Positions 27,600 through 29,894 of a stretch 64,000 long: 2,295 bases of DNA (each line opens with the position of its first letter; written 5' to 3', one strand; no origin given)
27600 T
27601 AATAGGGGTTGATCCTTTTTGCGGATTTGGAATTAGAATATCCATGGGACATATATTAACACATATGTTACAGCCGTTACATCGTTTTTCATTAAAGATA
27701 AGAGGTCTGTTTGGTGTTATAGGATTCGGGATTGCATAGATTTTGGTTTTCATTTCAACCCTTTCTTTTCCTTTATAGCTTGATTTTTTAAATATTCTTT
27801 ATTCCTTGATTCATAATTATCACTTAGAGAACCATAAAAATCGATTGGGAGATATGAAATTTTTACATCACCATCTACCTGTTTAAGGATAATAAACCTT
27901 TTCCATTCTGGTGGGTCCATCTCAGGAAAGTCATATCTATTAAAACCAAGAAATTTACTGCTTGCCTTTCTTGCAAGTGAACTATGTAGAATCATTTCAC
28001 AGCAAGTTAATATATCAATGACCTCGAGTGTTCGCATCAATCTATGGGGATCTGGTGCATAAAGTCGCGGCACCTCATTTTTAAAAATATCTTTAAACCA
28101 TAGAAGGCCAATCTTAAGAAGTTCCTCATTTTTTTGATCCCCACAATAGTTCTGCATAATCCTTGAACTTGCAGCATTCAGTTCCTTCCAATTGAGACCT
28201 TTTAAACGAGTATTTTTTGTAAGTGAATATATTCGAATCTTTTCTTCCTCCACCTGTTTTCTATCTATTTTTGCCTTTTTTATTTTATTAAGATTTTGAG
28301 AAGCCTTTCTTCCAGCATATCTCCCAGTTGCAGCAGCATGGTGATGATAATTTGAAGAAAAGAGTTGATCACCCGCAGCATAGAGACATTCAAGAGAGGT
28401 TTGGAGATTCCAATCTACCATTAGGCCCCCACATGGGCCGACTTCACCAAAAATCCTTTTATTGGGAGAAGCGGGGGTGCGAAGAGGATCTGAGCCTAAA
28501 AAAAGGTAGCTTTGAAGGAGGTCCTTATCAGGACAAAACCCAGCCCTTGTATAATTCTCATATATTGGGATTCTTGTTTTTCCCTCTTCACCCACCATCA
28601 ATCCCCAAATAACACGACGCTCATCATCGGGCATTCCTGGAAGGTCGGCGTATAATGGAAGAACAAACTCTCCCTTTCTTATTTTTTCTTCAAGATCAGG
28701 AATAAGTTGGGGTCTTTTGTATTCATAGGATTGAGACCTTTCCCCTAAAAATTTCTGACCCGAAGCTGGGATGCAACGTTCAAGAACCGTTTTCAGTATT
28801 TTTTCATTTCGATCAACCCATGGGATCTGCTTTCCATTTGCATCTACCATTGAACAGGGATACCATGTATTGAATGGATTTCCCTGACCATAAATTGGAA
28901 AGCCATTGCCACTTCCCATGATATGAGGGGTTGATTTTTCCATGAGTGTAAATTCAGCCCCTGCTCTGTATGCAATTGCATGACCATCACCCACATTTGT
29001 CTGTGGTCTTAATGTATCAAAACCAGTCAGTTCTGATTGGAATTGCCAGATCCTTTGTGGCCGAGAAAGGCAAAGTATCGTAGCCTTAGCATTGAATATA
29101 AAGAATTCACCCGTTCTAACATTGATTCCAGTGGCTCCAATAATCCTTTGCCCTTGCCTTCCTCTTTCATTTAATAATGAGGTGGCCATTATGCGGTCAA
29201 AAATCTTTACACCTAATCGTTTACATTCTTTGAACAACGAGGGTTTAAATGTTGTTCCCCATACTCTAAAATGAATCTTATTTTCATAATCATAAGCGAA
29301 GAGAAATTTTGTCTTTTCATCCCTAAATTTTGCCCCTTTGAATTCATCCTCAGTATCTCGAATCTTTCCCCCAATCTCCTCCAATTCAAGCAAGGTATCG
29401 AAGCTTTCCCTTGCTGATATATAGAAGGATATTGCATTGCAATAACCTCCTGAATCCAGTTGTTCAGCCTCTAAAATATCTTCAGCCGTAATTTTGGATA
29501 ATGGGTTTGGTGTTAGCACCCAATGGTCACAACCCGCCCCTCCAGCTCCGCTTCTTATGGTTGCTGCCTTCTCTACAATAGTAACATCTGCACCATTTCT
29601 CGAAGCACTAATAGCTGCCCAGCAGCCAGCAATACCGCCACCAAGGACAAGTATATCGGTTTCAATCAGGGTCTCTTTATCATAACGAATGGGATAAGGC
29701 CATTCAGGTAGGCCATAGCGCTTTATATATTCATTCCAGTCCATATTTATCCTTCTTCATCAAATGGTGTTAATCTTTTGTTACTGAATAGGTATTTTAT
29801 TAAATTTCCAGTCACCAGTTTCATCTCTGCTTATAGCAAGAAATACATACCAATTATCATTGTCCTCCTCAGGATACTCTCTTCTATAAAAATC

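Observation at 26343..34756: Two divergent AprB/AprA-like ferredoxin-flavoprotein pairs in mirror order, wired to a TAXI-TRAP importer: candidate undescribed redox catabolic module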

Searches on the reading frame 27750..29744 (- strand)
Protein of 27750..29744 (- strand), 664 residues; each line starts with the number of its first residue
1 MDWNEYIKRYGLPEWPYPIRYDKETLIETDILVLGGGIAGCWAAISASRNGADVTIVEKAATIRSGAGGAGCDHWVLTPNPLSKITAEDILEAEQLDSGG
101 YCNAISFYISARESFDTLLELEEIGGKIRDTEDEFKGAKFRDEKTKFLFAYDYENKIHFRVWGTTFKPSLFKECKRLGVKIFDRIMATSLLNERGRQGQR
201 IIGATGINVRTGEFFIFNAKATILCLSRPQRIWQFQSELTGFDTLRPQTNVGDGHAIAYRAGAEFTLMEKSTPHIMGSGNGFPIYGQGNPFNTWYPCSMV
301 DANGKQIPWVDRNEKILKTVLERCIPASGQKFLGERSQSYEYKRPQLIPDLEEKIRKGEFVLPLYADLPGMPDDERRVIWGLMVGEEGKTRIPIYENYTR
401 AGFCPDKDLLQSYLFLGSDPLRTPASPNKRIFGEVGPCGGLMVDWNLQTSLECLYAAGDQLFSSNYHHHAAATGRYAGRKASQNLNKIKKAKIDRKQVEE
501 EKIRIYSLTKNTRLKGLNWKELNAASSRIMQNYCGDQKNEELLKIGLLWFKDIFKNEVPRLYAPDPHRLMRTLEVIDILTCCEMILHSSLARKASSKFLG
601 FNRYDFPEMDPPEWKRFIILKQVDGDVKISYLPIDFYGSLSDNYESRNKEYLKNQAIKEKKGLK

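Call 3: search_protein_families(library=pfam, proteins=[window:27750-29744:-], max_evalue=0.01)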
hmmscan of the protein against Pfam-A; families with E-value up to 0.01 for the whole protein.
window:27750-29744:- (664 aa): 11 families
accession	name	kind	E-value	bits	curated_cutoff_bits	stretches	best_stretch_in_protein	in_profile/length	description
PF00890.30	FAD_binding_2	-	5.3e-21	75.7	20.4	1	30-271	1-250/414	FAD binding domain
PF01266.30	DAO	-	3.2e-10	40.5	27.9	1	30-208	1-186/353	FAD dependent oxidoreductase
PF07992.20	Pyr_redox_2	-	1.4e-08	35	26.1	1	30-62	2-34/291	Pyridine nucleotide-disulphide oxidoreductase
PF02910.25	Succ_DH_flav_C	-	4.6e-08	33.5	20.8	1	528-637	6-119/130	Fumarate reductase flavoprotein C-term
PF12831.13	FAD_oxidored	-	1.6e-07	31.4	27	1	30-62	1-33/416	FAD dependent oxidoreductase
PF13450.12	NAD_binding_8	-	0.00018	22.2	21.9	1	33-63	1-31/68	NAD(P)-binding Rossmann-like domain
PF03486.20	HI0933_like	-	0.00021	21.3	50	1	30-63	2-35/244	HI0933-like protein Rossmann domain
PF01134.28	GIDA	-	0.00078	19.1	22.1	1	30-58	1-29/391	Glucose inhibited division protein A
PF01262.27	AlaDh_PNT_C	-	0.0011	18.9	23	1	30-61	30-61/214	Alanine dehydrogenase/PNT, C-terminal domain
PF00070.33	Pyr_redox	-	0.0029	18.5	22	1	31-65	2-36/82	Pyridine nucleotide-disulphide oxidoreductase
PF01946.23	Thi4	-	0.0094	15.6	26.2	0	25-71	14-61/235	Thi4 family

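Call 4: search_protein_families(library=ncbifam, proteins=[window:27750-29744:-], max_evalue=0.01)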
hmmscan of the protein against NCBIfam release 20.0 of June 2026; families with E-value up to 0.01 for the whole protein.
window:27750-29744:- (664 aa): 89 families (the best 25 are shown)
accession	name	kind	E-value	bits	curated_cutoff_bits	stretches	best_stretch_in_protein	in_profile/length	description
NF006131.0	PRK08275.1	equivalog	1.3e-64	218.5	587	2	25-269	7-239/577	fumarate reductase/succinate dehydrogenase flavoprotein subunit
NF010374.0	PRK13800.1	equivalog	1.6e-41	142.5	1196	2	24-269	9-243/898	fumarate reductase/succinate dehydrogenase flavoprotein subunit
NF005331.0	PRK06854.1-2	equivalog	6.8e-39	133.8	557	2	26-269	7-233/563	adenylyl-sulfate reductase subunit alpha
NF004900.0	PRK06263.1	equivalog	7e-30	104.1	718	2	24-274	3-234/546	fumarate reductase (CoM/CoB) subunit TfrA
TIGR02061.1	aprA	equivalog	1.6e-27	96.3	641.75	2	30-270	1-234/616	adenylyl-sulfate reductase subunit alpha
TIGR01812.1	sdhA_frdA_Gneg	subfamily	2.3e-25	89.1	567.3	2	30-270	1-223/568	succinate dehydrogenase or fumarate reductase, flavoprotein subunit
NF004724.0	PRK06069.1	subfamily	3.5e-24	84.9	826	2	26-269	3-231/577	succinate dehydrogenase/fumarate reductase flavoprotein subunit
NF004613.0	PRK05945.1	equivalog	5.7e-17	61.5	824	2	453-636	381-565/575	succinate dehydrogenase/fumarate reductase flavoprotein subunit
NF005866.0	PRK07803.1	equivalog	6.1e-16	57.7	819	2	179-270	166-245/631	fumarate reductase/succinate dehydrogenase flavoprotein subunit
TIGR01816.1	sdhA_forward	equivalog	1.6e-15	56.3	727.35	2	29-272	3-234/584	succinate dehydrogenase flavoprotein subunit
TIGR01176.1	fum_red_Fp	equivalog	1.1e-14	53.9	932.7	2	27-275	2-232/580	fumarate reductase (quinol) flavoprotein subunit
NF006567.0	PRK09077.1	equivalog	2.6e-13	49.1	629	2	175-270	150-239/537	L-aspartate oxidase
TIGR00551.1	nadB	equivalog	3.6e-11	42.4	452.75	2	28-269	2-220/489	L-aspartate oxidase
NF006686.0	PRK09231.1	equivalog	7.1e-11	41.3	854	2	27-271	4-230/598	fumarate reductase (quinol) flavoprotein subunit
NF005037.0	PRK06452.1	equivalog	7.5e-11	41.3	862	2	453-635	371-555/566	succinate dehydrogenase flavoprotein subunit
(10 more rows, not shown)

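Call 6: search_solved_structures(query=window:27750-29744:-, max_evalue=0.001, show_alignments=1)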
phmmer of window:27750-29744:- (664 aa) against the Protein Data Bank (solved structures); distinct sequences matched with E-value up to 0.001: 8.
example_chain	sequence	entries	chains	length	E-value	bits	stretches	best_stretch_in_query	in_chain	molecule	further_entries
8a8o_A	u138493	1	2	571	2.7e-24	88.8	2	27-269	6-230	Alpha-subunit of the PAPS reductase from Methanothermococcus thermolithotrophicus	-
2fja_A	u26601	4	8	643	1.1e-20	76.8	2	25-271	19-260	adenylylsulfate reductase, subunit A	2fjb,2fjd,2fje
1jnr_A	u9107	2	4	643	1.5e-20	76.4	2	25-271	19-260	adenylylsulfate reductase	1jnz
3gyx_A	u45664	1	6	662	6.5e-13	51.1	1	29-271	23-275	Adenylylsulfate Reductase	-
6lum_A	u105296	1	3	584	3e-05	25.8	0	30-277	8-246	Succinate dehydrogenase subunit A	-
7d6v_A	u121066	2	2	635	3.3e-05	25.7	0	29-274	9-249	Succinate dehydrogenase subunit A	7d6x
1nek_A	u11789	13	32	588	4.6e-05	25.2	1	28-277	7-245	Succinate dehydrogenase flavoprotein subunit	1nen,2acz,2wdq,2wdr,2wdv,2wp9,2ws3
3cty_A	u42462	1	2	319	0.00044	22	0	28-62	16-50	Thioredoxin reductase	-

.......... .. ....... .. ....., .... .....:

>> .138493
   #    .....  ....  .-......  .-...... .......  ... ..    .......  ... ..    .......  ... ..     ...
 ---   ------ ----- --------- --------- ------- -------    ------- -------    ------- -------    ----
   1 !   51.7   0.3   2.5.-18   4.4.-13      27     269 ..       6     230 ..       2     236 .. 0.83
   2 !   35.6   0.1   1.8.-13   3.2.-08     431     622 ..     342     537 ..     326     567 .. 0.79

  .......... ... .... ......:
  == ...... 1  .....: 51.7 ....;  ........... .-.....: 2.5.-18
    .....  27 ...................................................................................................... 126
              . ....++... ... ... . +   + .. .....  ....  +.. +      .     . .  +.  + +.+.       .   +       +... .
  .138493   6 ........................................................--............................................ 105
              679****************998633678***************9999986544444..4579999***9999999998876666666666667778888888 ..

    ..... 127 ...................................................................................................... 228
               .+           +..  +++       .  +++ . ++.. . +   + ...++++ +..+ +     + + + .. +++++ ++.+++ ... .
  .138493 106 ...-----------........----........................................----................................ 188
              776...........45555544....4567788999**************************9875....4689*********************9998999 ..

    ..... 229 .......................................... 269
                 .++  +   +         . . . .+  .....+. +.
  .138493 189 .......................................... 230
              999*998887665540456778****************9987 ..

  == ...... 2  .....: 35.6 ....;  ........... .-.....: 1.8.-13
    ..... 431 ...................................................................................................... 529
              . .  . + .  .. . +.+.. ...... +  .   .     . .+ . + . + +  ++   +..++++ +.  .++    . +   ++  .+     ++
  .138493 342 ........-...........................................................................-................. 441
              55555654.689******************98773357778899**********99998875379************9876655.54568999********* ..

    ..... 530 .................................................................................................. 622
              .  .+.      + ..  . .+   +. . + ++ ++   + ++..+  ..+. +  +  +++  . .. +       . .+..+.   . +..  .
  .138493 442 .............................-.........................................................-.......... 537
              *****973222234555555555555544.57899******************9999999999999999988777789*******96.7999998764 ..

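Call 26: find_homologous_proteins(query=window:27750-29744:-, max_evalue=1e-10)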
Query window:27750-29744:- (664 aa): 4416 proteins with E <= 1e-10 among 8000 candidates; the best 120 are listed.
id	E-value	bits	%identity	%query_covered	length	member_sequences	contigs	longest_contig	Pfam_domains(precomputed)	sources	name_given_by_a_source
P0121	0.0e+0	1542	99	100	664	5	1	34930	PF01266.31,PF00890.31,PF07992.21,PF02910.26,PF12831.14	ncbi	-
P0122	0.0e+0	1374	86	99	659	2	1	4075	PF01266.31,PF00890.31,PF07992.21,PF02910.26,PF12831.14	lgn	-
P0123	0.0e+0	1350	86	99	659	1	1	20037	PF01266.31,PF00890.31,PF07992.21,PF02910.26,PF01134.29,PF12831.14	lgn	-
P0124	0.0e+0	1294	82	100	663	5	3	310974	PF01266.31,PF00890.31,PF07992.21,PF02910.26,PF12831.14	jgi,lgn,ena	-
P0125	0.0e+0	1226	77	98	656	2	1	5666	PF01266.31,PF00890.31,PF07992.21,PF02910.26,PF12831.14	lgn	-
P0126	0.0e+0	1208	77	99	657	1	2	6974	PF01266.31,PF00890.31,PF07992.21,PF02910.26,PF01134.29,PF12831.14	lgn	-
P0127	0.0e+0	1197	75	98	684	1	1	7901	PF01266.31,PF00890.31,PF07992.21,PF02910.26,PF01134.29,PF12831.14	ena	-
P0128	0.0e+0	1196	76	100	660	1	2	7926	PF01266.31,PF00890.31,PF07992.21,PF02910.26,PF01134.29,PF12831.14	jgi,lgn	jgi:succinate dehydrogenase/fumarate reductase flavoprotein subunit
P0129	0.0e+0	1184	77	98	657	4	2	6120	PF01266.31,PF00890.31,PF07992.21,PF02910.26,PF12831.14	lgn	-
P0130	0.0e+0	1184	74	99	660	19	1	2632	PF01266.31,PF00890.31,PF07992.21,PF02910.26,PF01134.29,PF12831.14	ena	-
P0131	0.0e+0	1182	77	98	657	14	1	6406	PF01266.31,PF00890.31,PF07992.21,PF02910.26,PF01134.29,PF12831.14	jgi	-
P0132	0.0e+0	1181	75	99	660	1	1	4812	PF01266.31,PF00890.31,PF07992.21,PF02910.26,PF01134.29,PF12831.14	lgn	-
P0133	0.0e+0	1179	75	99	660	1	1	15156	PF01266.31,PF00890.31,PF07992.21,PF02910.26,PF01134.29,PF12831.14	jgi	jgi:succinate dehydrogenase/fumarate reductase flavoprotein subunit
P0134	0.0e+0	1174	75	98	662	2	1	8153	PF01266.31,PF00890.31,PF07992.21,PF02910.26,PF01134.29,PF12831.14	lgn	-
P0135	0.0e+0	1165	74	99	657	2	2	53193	PF01266.31,PF00890.31,PF07992.21,PF03486.21,PF02910.26,PF01134.29,PF12831.14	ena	-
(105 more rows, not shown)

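Call 40: find_encoding_contigs(protein=P0121, flank=10000, max_places=2)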
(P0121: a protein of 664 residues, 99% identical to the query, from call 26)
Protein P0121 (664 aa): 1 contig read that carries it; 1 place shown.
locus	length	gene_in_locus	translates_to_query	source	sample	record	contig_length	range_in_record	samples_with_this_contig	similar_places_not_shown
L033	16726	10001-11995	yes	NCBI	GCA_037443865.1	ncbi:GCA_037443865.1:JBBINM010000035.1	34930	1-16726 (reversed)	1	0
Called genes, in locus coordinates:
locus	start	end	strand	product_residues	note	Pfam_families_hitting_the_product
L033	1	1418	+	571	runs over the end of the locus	PF00587:tRNA-synt_2b, PF04073:tRNA_edit, PF03129:HGTP_anticodon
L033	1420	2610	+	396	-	PF01321:Creatinase_N, PF00557:Peptidase_M24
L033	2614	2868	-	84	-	-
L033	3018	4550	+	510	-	PF05362:Lon_C (weak), PF13541:ChlI, PF01078:Mg_chelatase, PF07728:AAA_5, PF00493:MCM (weak), PF13335:Mg_chelatase_C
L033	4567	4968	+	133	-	PF12092:DUF3568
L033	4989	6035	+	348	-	PF16868:NMT1_3, PF09084:NMT1 (faint)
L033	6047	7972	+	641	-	PF06808:DctM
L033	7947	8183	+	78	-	PF13237:Fer4_10 (faint), PF00037:Fer4 (faint), PF12838:Fer4_7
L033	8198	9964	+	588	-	PF00890:FAD_binding_2, PF01266:DAO, PF03486:HI0933_like (weak), PF07992:Pyr_redox_2 (weak), PF12831:FAD_oxidored (weak), PF13450:NAD_binding_8 (weak), PF02910:Succ_DH_flav_C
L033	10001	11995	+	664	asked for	PF00890:FAD_binding_2, PF01266:DAO, PF07992:Pyr_redox_2 (faint), PF12831:FAD_oxidored, PF02910:Succ_DH_flav_C (weak)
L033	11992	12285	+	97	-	PF14697:Fer4_21 (faint), PF13484:Fer4_16 (faint), PF12797:Fer4_2 (faint), PF00037:Fer4 (weak), PF12837:Fer4_6 (faint), PF13237:Fer4_10 (weak), PF12838:Fer4_7, PF13187:Fer4_9, +1 more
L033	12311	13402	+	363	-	PF12837:Fer4_6 (faint), PF14697:Fer4_21 (weak), PF12838:Fer4_7 (weak), PF00037:Fer4 (weak)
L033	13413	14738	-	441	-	PF00919:UPF0004, PF04055:Radical_SAM, PF01938:TRAM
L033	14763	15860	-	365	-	PF01950:FBPase_3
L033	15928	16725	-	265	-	?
